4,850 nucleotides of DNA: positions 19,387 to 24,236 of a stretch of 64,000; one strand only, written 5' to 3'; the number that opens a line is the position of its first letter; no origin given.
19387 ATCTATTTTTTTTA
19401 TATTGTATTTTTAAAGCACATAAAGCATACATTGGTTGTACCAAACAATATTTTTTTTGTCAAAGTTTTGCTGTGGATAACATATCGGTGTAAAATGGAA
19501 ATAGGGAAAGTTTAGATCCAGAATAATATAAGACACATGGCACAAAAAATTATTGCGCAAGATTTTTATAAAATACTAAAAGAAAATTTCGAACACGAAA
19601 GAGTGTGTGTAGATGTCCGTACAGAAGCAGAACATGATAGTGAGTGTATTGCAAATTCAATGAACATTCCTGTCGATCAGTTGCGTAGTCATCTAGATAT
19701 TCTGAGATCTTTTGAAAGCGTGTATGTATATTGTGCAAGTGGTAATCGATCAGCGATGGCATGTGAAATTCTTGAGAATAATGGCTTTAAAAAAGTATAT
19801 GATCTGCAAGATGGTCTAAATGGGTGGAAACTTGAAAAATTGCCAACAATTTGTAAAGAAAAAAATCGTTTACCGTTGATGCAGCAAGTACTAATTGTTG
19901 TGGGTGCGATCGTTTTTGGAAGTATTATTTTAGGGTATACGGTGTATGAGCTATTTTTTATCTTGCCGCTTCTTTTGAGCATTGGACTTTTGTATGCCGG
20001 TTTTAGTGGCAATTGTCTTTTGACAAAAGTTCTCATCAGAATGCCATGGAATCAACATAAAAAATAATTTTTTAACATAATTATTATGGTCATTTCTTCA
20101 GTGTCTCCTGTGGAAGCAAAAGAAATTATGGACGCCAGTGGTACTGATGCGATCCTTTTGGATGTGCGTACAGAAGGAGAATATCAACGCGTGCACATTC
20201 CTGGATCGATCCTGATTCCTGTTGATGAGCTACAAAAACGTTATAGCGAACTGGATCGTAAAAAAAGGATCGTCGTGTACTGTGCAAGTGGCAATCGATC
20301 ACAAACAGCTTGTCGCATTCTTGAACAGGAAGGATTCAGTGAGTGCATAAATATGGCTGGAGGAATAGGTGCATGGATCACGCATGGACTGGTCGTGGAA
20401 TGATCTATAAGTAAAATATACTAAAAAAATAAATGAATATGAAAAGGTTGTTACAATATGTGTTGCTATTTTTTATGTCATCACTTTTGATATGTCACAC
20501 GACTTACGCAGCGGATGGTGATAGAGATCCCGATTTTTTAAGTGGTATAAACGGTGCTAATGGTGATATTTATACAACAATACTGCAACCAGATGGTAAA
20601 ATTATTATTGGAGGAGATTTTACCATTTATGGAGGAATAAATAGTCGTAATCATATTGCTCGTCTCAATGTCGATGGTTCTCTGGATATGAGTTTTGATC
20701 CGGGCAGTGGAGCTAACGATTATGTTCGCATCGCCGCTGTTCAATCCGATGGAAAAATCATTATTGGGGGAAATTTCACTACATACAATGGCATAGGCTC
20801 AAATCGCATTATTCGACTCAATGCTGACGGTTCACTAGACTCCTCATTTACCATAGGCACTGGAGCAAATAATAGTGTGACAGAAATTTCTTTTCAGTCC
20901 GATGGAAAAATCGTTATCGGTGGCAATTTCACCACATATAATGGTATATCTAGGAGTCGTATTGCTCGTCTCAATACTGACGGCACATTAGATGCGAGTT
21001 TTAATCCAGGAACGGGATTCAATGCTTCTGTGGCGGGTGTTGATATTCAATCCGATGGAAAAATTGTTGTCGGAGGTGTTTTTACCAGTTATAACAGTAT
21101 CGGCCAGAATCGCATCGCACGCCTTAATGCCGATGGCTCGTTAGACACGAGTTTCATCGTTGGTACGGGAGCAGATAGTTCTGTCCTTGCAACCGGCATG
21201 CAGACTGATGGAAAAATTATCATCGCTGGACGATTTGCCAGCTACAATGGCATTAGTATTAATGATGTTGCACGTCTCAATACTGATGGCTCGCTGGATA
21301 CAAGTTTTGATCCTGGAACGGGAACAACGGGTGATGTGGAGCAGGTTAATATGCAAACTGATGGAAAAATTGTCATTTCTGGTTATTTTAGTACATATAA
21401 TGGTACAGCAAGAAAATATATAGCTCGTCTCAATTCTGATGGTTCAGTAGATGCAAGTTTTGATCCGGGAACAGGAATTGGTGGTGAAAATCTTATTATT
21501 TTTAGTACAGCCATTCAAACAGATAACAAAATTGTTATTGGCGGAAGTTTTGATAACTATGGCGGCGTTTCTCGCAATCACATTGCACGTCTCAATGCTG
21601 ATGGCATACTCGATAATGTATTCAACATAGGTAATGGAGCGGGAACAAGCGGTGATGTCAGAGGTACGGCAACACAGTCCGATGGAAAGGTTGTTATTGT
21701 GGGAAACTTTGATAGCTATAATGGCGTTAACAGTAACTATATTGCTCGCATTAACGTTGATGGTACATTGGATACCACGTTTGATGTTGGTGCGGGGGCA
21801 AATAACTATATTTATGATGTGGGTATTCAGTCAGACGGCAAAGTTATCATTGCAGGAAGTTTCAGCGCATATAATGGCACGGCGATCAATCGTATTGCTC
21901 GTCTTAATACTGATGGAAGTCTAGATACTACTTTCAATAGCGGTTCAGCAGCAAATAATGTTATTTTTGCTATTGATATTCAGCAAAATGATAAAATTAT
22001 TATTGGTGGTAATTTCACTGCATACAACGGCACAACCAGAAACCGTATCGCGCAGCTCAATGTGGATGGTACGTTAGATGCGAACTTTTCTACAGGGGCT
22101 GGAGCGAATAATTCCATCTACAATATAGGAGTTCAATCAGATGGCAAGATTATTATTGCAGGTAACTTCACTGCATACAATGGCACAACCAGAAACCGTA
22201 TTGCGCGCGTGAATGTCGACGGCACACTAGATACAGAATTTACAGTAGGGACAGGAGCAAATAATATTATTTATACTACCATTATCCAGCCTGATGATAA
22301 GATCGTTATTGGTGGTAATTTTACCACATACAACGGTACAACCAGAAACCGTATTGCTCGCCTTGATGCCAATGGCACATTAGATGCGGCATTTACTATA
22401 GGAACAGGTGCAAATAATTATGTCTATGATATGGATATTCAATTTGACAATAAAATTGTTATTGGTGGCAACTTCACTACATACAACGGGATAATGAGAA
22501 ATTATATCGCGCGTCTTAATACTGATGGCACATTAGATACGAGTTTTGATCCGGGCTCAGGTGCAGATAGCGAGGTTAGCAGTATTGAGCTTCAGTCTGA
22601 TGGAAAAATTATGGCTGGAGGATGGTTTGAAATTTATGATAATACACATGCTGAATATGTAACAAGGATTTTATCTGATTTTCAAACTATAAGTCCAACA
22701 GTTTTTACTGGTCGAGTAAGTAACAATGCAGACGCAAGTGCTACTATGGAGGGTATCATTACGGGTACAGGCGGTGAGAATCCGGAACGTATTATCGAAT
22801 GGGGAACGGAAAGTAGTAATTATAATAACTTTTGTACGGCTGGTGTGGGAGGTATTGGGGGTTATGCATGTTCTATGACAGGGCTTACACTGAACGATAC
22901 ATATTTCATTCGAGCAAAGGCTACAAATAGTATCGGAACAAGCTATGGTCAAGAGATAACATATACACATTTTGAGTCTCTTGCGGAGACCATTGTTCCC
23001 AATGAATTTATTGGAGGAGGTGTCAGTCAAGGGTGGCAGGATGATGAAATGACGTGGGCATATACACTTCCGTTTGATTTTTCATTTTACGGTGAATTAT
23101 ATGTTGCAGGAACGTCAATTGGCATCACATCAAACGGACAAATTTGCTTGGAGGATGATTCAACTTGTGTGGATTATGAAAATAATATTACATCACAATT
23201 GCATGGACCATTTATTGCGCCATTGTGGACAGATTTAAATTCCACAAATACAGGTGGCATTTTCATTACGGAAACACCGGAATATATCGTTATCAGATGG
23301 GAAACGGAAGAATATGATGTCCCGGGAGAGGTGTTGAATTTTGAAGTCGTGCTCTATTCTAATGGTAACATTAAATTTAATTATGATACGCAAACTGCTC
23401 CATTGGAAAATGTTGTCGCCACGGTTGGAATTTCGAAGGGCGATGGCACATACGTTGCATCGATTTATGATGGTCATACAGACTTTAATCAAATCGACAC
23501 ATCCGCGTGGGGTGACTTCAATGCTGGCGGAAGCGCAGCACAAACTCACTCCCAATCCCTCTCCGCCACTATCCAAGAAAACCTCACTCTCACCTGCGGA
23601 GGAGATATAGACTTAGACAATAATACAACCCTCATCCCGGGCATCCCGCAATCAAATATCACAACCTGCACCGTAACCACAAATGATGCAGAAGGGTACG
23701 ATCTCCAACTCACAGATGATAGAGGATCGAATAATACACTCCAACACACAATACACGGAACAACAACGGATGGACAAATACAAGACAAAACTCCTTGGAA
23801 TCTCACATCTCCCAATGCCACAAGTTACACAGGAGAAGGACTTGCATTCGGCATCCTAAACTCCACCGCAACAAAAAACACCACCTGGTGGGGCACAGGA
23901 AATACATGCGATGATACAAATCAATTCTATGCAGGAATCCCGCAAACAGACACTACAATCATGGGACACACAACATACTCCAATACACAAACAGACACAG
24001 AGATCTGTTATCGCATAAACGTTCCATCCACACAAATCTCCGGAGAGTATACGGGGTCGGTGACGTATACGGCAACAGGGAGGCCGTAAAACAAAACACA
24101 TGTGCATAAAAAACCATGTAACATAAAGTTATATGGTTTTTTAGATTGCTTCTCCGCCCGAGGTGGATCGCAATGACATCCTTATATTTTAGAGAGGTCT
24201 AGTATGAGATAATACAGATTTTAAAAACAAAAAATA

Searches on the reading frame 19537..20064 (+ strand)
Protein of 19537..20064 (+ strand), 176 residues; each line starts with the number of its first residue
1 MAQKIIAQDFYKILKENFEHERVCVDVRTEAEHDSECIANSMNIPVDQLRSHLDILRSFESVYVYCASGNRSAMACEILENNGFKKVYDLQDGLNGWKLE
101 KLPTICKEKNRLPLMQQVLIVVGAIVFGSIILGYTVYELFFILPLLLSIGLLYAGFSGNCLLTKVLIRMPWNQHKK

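Call 42: search_protein_families(library=pfam, proteins=[window:19537-20064:+], max_evalue=0.0001)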
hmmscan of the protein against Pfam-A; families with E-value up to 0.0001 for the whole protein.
window:19537-20064:+ (176 aa): 1 family
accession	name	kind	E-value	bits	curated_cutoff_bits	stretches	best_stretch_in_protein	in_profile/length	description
PF00581.25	Rhodanese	-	7.1e-15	55.7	22.2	1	13-99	4-101/102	Rhodanese-like domain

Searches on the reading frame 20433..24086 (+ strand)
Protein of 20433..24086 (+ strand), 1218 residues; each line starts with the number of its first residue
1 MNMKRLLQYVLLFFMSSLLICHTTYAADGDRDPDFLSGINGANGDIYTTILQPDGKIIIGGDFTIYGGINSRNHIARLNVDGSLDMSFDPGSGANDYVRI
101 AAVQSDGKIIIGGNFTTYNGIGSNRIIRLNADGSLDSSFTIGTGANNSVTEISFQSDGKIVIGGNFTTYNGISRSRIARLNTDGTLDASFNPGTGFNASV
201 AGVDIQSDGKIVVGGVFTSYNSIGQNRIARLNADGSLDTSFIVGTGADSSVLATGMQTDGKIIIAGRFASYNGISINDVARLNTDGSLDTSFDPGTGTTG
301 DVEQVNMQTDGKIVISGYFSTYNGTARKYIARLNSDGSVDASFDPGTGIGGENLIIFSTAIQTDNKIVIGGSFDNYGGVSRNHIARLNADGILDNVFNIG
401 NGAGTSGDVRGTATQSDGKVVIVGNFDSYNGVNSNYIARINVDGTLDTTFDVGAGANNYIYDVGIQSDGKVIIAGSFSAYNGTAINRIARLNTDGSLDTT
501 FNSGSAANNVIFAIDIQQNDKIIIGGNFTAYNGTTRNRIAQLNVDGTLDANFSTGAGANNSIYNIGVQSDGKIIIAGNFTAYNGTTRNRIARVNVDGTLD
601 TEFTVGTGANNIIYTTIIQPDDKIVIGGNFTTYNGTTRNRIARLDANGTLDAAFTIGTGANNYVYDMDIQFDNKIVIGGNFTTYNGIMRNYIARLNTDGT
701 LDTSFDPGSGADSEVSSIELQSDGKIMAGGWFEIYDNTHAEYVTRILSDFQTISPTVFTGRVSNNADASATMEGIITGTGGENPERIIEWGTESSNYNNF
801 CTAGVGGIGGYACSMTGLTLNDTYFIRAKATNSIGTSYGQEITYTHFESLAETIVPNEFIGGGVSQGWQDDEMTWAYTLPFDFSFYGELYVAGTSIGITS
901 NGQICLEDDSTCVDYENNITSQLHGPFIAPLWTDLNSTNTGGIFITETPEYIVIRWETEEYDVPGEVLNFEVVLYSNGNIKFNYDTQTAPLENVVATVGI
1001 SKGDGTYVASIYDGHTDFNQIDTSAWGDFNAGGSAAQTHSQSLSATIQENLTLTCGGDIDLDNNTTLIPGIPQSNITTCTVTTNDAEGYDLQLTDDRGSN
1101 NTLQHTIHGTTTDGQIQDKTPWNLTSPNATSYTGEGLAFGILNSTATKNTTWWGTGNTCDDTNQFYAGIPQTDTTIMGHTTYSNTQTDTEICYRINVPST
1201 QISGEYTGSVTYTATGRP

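Call 42: search_protein_families(library=pfam, proteins=[window:20433-24086:+], max_evalue=0.0001)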
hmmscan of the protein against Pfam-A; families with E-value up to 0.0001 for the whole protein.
window:20433-24086:+ (1218 aa): 2 families
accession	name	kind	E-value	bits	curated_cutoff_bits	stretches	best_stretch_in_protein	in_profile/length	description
PF17164.10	DUF5122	-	3.6e-198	641.9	27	13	155-190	1-36/36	Domain of unknown function (DUF5122) beta-propeller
PF19869.4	DUF6342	-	1.5e-05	25.6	25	0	629-662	63-96/99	Family of unknown function (DUF6342)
